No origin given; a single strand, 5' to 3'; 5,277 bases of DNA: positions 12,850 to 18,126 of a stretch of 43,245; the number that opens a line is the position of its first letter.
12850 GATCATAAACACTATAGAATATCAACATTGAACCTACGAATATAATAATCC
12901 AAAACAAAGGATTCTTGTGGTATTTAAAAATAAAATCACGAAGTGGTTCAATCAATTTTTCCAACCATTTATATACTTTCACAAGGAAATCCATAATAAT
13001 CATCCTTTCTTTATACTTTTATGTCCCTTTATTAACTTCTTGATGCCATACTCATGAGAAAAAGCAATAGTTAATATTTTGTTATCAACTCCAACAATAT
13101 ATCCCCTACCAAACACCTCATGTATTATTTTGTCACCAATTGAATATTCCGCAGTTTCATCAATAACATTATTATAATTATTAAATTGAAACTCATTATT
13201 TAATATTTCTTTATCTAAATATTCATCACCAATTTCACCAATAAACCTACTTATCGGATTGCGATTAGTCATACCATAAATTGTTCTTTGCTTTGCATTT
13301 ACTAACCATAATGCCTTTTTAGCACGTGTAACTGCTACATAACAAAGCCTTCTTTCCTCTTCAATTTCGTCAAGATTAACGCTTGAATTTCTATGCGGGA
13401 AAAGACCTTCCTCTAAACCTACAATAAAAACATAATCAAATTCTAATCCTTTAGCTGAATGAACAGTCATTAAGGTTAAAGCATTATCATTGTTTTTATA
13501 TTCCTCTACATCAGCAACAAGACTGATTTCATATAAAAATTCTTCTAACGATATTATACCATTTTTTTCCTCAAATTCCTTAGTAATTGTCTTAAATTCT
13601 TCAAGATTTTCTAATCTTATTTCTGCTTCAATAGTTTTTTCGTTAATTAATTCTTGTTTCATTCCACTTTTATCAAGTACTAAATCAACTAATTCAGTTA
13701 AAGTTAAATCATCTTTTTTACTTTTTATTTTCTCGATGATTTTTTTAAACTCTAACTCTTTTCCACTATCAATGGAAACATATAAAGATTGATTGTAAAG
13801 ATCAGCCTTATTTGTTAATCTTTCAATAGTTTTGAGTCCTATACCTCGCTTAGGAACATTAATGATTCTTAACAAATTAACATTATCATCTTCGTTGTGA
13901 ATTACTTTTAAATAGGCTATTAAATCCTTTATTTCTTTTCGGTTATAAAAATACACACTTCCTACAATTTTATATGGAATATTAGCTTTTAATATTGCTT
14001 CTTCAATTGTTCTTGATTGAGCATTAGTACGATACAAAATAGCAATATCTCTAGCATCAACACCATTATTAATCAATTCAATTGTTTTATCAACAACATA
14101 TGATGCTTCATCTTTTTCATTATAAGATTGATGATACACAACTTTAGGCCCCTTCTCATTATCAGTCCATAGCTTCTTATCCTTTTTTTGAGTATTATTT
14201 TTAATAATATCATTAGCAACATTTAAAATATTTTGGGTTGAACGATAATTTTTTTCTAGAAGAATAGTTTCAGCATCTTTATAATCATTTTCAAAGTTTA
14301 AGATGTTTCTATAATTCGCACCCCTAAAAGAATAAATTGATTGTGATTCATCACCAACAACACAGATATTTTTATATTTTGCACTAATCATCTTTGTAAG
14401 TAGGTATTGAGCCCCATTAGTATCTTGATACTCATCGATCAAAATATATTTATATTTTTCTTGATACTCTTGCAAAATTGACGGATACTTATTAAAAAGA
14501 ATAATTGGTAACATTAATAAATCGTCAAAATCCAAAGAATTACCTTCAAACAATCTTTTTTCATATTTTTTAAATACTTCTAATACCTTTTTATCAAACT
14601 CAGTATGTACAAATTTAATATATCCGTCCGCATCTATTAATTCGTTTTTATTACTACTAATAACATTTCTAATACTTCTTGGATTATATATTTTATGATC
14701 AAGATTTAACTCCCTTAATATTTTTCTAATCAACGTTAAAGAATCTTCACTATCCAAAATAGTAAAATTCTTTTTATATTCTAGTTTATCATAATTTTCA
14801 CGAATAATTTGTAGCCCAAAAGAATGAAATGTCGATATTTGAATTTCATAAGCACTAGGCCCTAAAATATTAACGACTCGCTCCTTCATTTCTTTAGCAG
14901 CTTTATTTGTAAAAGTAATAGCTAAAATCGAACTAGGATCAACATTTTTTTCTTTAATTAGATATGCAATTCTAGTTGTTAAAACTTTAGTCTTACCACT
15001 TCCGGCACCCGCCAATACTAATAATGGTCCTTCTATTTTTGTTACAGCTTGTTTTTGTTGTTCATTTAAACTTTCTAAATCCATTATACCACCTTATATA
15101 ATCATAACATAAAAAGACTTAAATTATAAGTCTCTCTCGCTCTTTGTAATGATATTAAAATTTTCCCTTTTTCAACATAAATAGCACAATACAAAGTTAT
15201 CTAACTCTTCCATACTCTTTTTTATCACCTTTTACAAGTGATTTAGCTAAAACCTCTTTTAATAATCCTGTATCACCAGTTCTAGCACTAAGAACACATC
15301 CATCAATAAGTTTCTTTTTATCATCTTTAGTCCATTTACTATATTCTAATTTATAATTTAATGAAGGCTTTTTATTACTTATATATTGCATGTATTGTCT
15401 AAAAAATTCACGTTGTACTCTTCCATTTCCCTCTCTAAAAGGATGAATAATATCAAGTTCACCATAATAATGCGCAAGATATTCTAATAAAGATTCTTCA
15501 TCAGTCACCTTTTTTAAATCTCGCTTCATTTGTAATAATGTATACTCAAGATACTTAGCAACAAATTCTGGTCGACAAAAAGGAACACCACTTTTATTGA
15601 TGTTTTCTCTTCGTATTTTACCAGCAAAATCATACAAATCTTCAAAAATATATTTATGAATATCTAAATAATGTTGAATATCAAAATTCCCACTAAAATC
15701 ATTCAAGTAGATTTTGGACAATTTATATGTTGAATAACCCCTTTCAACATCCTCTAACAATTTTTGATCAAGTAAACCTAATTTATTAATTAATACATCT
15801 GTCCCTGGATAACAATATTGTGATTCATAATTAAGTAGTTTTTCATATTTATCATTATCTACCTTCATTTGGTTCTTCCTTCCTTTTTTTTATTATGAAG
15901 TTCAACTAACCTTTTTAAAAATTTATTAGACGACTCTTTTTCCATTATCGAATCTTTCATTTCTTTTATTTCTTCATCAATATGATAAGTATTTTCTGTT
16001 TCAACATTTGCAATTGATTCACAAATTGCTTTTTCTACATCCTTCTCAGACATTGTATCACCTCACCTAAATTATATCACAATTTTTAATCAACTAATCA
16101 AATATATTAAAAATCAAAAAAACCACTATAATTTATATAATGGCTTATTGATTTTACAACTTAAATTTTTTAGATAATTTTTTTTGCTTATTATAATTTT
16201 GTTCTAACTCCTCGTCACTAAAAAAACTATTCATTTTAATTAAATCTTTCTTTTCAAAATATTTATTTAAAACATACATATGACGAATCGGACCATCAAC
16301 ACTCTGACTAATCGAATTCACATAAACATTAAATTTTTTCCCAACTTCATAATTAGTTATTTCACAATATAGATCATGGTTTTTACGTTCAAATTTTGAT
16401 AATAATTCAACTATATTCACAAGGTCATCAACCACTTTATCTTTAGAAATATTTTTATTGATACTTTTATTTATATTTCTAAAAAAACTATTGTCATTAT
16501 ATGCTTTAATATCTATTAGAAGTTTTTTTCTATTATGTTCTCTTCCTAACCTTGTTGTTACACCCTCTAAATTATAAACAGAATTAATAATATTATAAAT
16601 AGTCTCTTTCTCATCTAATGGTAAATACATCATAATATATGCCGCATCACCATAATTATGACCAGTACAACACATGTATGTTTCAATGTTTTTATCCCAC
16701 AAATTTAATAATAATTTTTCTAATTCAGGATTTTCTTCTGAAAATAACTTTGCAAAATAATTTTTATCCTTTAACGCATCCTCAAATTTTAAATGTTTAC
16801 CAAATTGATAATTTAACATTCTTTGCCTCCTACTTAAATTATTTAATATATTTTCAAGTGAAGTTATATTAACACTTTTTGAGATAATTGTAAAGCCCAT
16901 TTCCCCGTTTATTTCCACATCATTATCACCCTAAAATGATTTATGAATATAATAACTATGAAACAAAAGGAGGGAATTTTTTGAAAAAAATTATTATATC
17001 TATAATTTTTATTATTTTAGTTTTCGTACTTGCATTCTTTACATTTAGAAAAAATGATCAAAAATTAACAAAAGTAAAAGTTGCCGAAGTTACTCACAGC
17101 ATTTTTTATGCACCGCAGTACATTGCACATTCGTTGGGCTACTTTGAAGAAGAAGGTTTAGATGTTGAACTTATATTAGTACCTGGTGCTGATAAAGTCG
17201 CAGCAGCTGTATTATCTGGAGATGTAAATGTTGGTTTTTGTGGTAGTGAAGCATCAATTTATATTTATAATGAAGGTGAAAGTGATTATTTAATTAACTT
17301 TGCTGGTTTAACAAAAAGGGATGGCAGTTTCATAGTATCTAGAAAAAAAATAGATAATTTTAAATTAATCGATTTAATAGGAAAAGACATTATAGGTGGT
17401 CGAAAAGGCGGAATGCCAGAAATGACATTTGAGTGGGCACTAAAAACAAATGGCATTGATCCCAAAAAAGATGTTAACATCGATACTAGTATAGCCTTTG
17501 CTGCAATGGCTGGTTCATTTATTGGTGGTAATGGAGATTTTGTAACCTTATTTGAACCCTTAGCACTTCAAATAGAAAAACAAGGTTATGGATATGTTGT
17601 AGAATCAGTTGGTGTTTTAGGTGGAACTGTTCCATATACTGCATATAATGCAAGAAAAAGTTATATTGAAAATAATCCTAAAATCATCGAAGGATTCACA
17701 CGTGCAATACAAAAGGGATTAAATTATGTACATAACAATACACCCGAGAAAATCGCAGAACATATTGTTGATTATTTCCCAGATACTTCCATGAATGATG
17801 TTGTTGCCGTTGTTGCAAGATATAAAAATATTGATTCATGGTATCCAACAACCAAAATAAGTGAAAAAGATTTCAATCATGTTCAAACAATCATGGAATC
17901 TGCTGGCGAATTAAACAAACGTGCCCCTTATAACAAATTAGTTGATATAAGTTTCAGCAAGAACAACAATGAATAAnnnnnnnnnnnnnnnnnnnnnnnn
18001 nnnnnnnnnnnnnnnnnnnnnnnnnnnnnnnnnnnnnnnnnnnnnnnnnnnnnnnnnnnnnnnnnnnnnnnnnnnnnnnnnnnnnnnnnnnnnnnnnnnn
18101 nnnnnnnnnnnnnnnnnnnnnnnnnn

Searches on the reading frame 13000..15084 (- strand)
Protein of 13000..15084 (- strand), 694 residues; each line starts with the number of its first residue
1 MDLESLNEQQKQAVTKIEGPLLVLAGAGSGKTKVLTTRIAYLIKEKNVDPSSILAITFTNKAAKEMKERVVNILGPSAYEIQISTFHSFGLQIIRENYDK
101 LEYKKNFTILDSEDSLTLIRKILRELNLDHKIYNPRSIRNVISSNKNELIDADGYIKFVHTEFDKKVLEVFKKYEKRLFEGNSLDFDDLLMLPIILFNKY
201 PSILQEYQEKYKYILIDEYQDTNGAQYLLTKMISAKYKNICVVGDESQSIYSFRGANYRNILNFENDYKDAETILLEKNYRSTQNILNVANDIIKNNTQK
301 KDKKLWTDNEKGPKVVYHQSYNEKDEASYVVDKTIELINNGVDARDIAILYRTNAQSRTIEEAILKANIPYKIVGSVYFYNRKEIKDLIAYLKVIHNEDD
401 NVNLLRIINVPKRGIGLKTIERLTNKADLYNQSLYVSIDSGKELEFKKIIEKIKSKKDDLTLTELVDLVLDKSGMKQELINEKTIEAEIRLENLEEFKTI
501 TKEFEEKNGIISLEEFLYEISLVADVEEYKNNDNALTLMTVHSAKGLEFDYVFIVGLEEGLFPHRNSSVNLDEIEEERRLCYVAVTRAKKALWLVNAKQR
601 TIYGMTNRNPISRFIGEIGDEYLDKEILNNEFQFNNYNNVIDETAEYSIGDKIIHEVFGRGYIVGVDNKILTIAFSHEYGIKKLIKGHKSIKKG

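Call 10: search_protein_families(library=ncbifam, proteins=[window:13000-15084:-], max_evalue=0.00001)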
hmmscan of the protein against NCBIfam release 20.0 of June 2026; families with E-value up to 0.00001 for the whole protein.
window:13000-15084:- (694 aa): 15 families
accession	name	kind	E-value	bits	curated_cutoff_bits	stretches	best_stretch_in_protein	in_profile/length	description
TIGR01073.1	pcrA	equivalog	6.3e-248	824.8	911.2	1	3-687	2-720/725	DNA helicase PcrA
NF008743.0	PRK11773.1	equivalog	6.8e-197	656.1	965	1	3-687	7-713/720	DNA helicase II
TIGR01075.1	uvrD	equivalog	2.4e-190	634.4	1144.45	1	3-686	2-709/715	DNA helicase II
TIGR01074.1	rep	equivalog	4.1e-175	583.8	951.45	1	5-630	1-645/668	DNA helicase Rep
NF008172.0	PRK10919.1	equivalog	6.6e-141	470.7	1168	1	6-623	3-638/673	DNA helicase Rep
NF008276.0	PRK11054.1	equivalog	5.1e-61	207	543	3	4-100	195-289/684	DNA helicase IV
TIGR02785.1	addA_Gpos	equivalog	3.6e-55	187.4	707.65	3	159-296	333-482/1234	helicase-exonuclease AddAB subunit AddA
TIGR00609.1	recB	equivalog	7.1e-41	140.3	696.05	3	126-299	294-460/1175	exodeoxyribonuclease V subunit beta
NF010485.0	PRK13909.1-2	equivalog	8.2e-41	140.1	650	2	166-554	283-629/909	RecB-like helicase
TIGR02784.1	addA_alphas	equivalog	2.8e-38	131.9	860.75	3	20-75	12-66/1138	double-strand break repair helicase AddA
NF010487.0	PRK13909.1-4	equivalog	1.2e-36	126.4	759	2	166-426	279-559/924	RecB-like helicase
NF041464.1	HelD_BACSU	equivalog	1.8e-20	72.5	419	1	206-376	542-704/779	RNA polymerase recycling motor HelD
NF008128.0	PRK10876.1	equivalog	2.1e-13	48.8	1697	1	180-296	345-463/1181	exodeoxyribonuclease V subunit beta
NF010486.0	PRK13909.1-3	equivalog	3e-12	45.4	1109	1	20-74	7-60/921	RecB-like helicase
NF041254.1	motor_HelR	exception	1.2e-07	30.4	750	0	208-297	516-602/706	RNA polymerase recycling motor ATPase HelR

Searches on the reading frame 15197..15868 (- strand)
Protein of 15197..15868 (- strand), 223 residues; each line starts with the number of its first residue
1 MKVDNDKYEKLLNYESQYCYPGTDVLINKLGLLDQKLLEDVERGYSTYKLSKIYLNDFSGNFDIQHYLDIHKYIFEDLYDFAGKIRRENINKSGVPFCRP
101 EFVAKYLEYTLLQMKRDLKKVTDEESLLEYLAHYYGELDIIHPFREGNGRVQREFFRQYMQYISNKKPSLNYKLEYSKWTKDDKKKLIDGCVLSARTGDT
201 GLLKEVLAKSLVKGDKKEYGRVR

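Call 10: search_protein_families(library=ncbifam, proteins=[window:15197-15868:-], max_evalue=0.00001)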
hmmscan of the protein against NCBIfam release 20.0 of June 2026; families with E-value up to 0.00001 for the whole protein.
window:15197-15868:- (223 aa): 3 families
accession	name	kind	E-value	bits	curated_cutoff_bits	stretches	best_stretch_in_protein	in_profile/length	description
NF045983.1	ProtAdnltaseVbhT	equivalog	1.1e-26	93.9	800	1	14-213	6-195/419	type II toxin-antitoxin system protein adenylyltransferase VbhT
NF007672.0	PRK10347.1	equivalog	6.3e-26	91.3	181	1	14-163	8-156/200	putative adenosine monophosphate-protein transferase Fic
NF046029.1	ProtAdlyltaseNmFic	equivalog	4.1e-17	62.5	230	1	65-156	30-111/177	protein adenylyltransferase Fic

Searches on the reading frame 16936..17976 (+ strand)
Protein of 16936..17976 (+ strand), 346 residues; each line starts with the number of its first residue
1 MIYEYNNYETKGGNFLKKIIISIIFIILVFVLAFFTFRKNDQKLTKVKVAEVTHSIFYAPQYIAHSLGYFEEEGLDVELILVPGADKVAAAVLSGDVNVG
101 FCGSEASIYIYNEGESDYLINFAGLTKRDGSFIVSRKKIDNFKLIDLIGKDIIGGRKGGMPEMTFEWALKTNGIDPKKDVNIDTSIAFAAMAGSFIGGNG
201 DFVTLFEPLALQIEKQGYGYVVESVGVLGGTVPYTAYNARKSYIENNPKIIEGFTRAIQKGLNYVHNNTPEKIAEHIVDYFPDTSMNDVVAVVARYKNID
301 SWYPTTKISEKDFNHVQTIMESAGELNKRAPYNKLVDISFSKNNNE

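Call 7: search_protein_families(library=pfam, proteins=[window:16936-17976:+], max_evalue=0.001)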
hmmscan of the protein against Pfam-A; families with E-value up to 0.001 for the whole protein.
window:16936-17976:+ (346 aa): 2 families
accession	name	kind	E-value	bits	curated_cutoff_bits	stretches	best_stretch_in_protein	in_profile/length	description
PF09084.16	NMT1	-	2.3e-20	73.8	20.5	1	59-268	5-212/216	NMT1/THI5 like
PF13379.11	NMT1_2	-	4.1e-16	60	24.7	1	57-269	17-242/252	NMT1-like family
